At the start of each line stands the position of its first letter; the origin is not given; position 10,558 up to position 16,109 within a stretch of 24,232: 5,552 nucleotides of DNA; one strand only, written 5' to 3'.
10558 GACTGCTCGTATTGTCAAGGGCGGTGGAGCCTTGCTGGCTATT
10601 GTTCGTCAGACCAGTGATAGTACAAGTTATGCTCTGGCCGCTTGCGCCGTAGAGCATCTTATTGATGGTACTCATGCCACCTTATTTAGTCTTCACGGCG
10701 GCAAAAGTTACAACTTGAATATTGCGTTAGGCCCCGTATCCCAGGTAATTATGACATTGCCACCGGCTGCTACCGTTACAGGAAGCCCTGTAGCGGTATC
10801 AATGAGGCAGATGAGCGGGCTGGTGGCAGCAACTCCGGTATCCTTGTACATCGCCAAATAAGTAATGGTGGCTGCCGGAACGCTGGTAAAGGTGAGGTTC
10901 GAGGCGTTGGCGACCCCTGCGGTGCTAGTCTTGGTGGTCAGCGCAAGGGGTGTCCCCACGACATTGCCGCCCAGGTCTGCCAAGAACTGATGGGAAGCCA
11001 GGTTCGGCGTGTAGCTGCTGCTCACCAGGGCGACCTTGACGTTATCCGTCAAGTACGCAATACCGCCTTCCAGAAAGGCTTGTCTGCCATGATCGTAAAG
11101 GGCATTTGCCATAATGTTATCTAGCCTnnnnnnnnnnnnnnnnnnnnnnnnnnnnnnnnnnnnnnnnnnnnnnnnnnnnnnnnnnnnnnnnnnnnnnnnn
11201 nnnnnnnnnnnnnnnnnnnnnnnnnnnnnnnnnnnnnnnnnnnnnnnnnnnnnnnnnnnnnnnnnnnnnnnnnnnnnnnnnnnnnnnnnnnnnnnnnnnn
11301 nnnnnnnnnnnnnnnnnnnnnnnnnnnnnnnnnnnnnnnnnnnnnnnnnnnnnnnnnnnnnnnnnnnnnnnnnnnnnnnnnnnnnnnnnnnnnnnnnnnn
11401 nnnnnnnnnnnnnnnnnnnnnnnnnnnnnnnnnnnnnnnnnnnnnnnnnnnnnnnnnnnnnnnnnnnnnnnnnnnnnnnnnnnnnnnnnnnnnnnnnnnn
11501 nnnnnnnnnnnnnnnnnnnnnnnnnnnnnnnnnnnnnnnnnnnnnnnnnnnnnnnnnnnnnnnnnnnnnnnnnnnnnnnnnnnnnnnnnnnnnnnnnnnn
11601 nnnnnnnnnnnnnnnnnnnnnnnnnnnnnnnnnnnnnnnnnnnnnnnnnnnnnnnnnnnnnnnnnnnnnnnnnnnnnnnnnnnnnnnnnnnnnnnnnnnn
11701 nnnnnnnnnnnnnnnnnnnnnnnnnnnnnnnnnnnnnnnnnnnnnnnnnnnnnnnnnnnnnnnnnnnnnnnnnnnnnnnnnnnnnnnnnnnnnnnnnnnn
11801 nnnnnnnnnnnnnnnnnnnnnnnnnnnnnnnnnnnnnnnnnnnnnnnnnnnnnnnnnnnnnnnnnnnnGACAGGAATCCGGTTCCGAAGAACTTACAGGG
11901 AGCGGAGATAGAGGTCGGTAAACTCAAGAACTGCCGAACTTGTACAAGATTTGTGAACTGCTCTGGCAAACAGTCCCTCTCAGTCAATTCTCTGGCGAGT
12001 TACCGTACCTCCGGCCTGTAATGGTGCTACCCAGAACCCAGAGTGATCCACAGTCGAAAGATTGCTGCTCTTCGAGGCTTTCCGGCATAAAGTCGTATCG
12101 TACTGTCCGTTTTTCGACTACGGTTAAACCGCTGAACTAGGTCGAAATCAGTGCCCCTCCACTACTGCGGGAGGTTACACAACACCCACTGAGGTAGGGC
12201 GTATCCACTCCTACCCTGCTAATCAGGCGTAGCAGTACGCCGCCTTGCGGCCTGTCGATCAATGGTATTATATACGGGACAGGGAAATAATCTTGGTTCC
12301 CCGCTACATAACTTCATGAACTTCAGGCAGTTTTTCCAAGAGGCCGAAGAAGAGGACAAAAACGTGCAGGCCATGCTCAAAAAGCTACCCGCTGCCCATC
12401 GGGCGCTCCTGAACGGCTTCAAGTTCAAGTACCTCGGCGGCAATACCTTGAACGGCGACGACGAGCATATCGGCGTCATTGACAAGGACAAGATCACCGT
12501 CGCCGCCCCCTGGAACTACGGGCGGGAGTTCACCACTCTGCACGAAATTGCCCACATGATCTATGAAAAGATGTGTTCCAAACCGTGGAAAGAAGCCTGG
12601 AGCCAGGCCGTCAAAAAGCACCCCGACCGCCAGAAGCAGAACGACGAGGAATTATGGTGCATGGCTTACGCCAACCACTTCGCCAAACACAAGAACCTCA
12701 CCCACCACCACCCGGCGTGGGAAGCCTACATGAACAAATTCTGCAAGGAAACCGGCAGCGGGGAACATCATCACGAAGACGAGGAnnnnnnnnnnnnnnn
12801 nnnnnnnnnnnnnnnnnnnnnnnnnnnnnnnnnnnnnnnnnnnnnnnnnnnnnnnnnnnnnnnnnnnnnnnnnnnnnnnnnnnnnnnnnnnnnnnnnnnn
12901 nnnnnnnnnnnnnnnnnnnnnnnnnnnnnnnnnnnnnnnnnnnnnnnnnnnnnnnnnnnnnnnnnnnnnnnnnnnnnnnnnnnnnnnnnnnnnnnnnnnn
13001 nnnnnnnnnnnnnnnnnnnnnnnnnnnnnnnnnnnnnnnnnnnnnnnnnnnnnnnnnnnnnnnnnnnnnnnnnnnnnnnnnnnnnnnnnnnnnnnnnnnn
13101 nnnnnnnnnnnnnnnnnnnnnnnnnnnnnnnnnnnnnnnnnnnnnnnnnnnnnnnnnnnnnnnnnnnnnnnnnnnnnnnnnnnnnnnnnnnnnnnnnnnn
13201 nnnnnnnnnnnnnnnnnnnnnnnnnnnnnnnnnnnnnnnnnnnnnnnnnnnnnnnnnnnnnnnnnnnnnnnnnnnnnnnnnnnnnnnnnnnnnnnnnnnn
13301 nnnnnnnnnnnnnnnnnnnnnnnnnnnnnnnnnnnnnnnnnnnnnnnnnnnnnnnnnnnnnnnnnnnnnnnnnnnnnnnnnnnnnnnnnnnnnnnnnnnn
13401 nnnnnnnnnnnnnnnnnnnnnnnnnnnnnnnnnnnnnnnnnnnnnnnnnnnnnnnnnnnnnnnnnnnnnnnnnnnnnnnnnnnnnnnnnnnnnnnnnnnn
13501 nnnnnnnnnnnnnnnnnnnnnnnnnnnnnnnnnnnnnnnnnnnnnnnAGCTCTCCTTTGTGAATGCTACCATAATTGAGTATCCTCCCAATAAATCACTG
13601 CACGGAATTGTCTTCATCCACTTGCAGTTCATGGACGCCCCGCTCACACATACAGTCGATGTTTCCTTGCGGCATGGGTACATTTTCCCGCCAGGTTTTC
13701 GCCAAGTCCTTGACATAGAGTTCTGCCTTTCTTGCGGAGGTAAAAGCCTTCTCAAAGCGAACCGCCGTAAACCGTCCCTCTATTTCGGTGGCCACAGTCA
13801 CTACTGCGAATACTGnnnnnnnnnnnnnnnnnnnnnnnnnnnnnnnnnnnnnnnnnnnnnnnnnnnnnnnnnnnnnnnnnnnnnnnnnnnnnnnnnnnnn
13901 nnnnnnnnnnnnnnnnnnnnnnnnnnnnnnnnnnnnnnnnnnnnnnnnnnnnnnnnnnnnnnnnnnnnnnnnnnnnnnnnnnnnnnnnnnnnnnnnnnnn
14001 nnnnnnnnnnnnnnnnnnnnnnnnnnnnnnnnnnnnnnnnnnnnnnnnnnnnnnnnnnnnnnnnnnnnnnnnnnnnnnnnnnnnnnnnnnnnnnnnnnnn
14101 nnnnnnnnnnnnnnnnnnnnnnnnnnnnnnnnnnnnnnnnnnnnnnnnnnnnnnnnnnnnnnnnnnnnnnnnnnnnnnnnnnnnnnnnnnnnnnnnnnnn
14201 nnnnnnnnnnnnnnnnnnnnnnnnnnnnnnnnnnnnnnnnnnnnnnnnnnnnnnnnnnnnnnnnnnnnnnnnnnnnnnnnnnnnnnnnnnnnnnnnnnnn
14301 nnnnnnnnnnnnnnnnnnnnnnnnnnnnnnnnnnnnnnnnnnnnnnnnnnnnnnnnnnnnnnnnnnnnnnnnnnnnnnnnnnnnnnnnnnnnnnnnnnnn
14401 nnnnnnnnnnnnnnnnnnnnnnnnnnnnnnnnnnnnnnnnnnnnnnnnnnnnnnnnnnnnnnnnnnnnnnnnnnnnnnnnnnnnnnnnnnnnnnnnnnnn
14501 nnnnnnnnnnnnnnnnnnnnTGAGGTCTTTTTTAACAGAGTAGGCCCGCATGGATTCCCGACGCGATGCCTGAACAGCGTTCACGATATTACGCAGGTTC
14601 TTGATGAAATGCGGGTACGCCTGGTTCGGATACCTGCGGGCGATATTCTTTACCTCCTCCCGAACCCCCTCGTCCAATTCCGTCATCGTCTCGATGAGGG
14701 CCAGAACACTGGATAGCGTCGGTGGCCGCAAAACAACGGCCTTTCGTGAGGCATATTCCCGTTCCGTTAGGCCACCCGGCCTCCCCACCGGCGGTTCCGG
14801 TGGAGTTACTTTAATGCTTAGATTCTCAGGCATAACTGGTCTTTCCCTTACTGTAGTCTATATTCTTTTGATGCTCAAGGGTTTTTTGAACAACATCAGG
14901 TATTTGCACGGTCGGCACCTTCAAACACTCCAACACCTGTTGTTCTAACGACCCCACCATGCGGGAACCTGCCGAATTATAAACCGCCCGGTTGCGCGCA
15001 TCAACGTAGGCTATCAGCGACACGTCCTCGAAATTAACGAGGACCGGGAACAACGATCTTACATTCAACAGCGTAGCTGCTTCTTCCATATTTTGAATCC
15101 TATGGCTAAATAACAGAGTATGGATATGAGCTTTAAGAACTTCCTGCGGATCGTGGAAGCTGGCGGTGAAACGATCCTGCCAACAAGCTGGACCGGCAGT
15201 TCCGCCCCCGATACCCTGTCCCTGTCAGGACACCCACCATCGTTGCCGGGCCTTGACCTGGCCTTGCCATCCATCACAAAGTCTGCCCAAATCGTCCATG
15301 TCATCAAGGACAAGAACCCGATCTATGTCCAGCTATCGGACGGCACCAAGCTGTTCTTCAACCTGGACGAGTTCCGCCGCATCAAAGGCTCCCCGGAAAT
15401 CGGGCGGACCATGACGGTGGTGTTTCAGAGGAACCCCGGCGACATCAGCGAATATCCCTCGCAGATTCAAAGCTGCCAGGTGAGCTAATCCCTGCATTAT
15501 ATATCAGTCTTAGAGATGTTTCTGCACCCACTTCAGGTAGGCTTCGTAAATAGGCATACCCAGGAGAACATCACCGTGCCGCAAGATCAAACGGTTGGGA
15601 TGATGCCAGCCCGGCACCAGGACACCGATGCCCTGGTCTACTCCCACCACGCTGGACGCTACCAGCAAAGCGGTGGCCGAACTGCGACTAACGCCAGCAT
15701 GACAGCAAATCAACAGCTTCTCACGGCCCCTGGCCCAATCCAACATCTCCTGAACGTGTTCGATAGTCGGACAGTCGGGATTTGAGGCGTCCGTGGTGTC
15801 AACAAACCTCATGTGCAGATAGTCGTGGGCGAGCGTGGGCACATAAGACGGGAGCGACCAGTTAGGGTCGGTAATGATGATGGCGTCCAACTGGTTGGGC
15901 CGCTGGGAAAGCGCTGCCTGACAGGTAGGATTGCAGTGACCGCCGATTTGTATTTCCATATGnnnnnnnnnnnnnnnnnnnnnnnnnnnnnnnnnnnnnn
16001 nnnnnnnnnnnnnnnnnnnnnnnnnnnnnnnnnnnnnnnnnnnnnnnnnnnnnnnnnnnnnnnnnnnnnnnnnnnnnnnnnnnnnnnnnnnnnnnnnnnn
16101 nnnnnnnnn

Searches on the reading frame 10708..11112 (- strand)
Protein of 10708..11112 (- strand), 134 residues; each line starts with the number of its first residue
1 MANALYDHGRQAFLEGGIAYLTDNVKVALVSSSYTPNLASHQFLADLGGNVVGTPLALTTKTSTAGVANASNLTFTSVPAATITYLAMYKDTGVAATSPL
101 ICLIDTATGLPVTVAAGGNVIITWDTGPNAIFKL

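Call 6: search_protein_families(library=pfam, proteins=[window:10708-11112:-], max_evalue=0.01)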
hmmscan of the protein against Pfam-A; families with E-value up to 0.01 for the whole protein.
window:10708-11112:- (134 aa): 0 families

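Call 45: search_protein_families(library=phrogs, proteins=[window:10708-11112:-], max_evalue=0.001)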
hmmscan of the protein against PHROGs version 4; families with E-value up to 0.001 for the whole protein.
window:10708-11112:- (134 aa): 1 family
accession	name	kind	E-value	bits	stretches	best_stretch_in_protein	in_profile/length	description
phrog_644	-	unknown function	1.2e-36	127.2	1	1-134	4-144/174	-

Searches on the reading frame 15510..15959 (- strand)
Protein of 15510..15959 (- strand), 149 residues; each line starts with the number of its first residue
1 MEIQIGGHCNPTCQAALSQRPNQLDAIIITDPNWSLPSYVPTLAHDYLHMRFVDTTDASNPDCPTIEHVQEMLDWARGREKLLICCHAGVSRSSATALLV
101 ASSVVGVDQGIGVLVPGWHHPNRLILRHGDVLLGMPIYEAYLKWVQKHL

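Call 9: search_protein_families(library=pfam, proteins=[window:15510-15959:-], max_evalue=0.01)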
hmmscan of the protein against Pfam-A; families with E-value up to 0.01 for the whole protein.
window:15510-15959:- (149 aa): 1 family
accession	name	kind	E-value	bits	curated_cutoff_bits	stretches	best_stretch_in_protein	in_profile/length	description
PF00782.25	DSPc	-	0.0029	17.9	33.5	1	46-95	41-89/133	Dual specificity phosphatase, catalytic domain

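Call 45: search_protein_families(library=phrogs, proteins=[window:15510-15959:-], max_evalue=0.001)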
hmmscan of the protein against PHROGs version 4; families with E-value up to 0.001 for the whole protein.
window:15510-15959:- (149 aa): 1 family
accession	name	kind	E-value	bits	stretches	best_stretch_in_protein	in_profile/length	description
phrog_5614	-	unknown function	0.00044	21.1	1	68-126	72-130/161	-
